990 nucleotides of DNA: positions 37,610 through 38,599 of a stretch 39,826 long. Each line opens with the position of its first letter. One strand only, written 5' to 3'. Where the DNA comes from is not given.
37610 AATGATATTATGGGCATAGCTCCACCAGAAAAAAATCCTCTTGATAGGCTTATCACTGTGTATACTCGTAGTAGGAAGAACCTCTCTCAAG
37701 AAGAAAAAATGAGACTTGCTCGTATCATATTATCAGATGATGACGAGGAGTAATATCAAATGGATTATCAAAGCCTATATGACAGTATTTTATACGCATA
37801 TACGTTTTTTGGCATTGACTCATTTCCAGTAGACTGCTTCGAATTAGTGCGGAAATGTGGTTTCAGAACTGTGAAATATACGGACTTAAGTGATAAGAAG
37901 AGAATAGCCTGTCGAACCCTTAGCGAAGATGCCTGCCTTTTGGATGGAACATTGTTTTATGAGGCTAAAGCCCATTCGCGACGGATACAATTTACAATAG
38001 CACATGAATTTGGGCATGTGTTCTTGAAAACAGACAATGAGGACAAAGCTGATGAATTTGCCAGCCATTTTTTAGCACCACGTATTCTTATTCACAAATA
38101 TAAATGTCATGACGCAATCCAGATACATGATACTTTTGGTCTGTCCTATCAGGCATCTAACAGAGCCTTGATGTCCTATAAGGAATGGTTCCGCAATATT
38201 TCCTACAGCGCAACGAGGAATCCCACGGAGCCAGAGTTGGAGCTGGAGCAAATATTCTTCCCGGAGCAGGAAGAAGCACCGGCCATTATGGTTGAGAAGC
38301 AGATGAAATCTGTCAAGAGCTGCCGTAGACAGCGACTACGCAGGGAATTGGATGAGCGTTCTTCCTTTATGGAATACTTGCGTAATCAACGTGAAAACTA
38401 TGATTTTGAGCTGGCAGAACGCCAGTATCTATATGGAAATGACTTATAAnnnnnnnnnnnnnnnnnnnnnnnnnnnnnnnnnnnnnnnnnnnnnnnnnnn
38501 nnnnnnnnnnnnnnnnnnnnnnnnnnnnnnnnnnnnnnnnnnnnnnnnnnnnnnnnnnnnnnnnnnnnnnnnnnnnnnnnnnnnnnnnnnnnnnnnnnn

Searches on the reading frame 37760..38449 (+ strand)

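Call 8: search_protein_families(library=pfam, proteins=[window:37760-38449:+], max_evalue=0.01)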
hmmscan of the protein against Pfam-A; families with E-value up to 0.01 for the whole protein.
window:37760-38449:+ (229 aa): 1 family
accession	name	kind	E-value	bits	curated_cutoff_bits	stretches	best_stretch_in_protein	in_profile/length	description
PF06114.19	Peptidase_M78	-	1.6e-06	28.4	22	1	62-137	28-122/123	IrrE N-terminal-like domain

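Call 22: search_protein_families(library=phrogs, proteins=[window:37760-38449:+], max_evalue=0.001)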
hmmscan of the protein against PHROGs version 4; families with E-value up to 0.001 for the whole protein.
window:37760-38449:+ (229 aa): 5 families
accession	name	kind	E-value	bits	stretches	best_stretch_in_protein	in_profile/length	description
phrog_1914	-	unknown function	2.5e-16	61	2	17-92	23-110/222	-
phrog_19315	-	unknown function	1.2e-13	51.8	2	17-91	25-110/348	-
phrog_87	-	other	7.4e-12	46.5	1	19-161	36-186/227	metallo-protease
phrog_2439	-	transcription regulation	7.2e-07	29.4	1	69-115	189-249/367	transcriptional regulator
phrog_1516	-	unknown function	8.4e-05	23.3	1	64-101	75-112/227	-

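Call 23: search_protein_families(library=ncbifam, proteins=[window:37760-38449:+], max_evalue=0.01)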
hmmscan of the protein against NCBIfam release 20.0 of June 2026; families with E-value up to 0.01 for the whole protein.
window:37760-38449:+ (229 aa): 0 families
